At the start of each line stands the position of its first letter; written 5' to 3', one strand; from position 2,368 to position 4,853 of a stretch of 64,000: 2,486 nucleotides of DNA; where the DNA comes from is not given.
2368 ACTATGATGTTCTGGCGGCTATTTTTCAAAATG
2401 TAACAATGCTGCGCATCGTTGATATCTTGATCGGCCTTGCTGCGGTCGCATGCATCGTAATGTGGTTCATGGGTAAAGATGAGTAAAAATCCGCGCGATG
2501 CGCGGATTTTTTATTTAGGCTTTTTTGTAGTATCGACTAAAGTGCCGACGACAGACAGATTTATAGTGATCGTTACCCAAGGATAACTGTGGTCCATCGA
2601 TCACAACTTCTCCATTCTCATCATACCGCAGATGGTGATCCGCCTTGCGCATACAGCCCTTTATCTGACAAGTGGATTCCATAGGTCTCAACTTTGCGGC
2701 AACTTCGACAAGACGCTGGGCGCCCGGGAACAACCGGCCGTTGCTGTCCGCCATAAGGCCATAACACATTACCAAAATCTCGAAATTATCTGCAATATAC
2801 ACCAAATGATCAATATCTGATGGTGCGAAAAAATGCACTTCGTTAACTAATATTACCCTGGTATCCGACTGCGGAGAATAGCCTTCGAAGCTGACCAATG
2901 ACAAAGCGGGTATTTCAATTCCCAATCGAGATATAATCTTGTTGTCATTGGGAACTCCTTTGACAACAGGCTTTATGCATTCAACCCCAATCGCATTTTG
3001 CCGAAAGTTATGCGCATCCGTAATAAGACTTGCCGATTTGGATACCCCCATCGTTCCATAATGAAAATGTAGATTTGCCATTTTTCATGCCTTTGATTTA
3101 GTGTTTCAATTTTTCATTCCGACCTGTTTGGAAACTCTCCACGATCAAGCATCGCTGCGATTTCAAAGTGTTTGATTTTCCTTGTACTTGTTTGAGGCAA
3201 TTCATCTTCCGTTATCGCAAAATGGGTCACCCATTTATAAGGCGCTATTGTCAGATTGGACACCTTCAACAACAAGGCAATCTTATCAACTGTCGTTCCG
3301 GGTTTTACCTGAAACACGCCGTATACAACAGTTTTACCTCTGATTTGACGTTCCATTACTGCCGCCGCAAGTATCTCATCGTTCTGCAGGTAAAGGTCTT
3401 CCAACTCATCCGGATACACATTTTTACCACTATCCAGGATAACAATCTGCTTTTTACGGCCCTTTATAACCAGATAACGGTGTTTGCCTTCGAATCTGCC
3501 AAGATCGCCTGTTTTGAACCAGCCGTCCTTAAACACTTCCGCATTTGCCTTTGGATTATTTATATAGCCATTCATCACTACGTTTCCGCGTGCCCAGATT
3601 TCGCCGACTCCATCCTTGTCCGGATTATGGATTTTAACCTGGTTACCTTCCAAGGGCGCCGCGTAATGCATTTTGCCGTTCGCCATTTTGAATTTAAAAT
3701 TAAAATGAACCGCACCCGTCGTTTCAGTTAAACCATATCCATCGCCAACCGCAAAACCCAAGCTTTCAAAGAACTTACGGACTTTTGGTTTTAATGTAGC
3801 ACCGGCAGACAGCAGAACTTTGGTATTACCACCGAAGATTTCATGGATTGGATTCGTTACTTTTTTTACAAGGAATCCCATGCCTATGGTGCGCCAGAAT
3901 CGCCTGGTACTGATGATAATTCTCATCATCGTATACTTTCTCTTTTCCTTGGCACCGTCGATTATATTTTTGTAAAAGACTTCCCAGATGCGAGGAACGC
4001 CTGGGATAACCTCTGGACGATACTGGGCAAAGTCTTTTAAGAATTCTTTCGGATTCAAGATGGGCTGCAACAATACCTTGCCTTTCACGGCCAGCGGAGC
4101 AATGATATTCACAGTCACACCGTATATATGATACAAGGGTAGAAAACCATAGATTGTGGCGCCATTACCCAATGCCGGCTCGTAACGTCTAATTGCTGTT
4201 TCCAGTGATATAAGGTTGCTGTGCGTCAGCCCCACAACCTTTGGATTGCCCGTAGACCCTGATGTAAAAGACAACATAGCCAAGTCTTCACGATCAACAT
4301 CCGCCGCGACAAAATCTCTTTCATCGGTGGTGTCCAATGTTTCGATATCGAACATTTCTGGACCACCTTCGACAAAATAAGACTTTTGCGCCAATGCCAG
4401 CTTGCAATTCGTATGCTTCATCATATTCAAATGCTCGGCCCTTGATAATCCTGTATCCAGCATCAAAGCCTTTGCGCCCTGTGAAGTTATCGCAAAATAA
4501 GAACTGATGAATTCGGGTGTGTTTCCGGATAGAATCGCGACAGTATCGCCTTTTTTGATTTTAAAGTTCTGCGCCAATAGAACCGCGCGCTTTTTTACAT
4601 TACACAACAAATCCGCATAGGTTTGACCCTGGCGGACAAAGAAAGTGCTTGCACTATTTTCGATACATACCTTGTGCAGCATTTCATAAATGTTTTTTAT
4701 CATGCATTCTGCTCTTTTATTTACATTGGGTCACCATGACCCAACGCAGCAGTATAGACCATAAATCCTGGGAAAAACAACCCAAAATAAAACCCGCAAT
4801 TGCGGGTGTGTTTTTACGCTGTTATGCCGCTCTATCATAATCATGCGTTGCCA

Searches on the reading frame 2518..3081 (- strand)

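Call 63: search_protein_families(library=pfam, proteins=[window:2518-3081:-], max_evalue=0.001)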
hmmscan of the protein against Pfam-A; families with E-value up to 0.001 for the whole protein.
window:2518-3081:- (188 aa): 1 family
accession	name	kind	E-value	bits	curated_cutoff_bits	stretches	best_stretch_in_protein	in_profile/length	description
PF00265.24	TK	-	1.8e-25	90.2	20.6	1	3-181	2-176/176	Thymidine kinase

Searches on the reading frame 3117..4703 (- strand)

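Call 63: search_protein_families(library=pfam, proteins=[window:3117-4703:-], max_evalue=0.001)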
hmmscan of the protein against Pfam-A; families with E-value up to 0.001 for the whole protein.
window:3117-4703:- (529 aa): 1 family
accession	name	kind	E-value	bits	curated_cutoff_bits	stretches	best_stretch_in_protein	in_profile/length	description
PF00501.34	AMP-binding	-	1.9e-59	201.8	29.9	1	22-380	14-383/384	AMP-binding enzyme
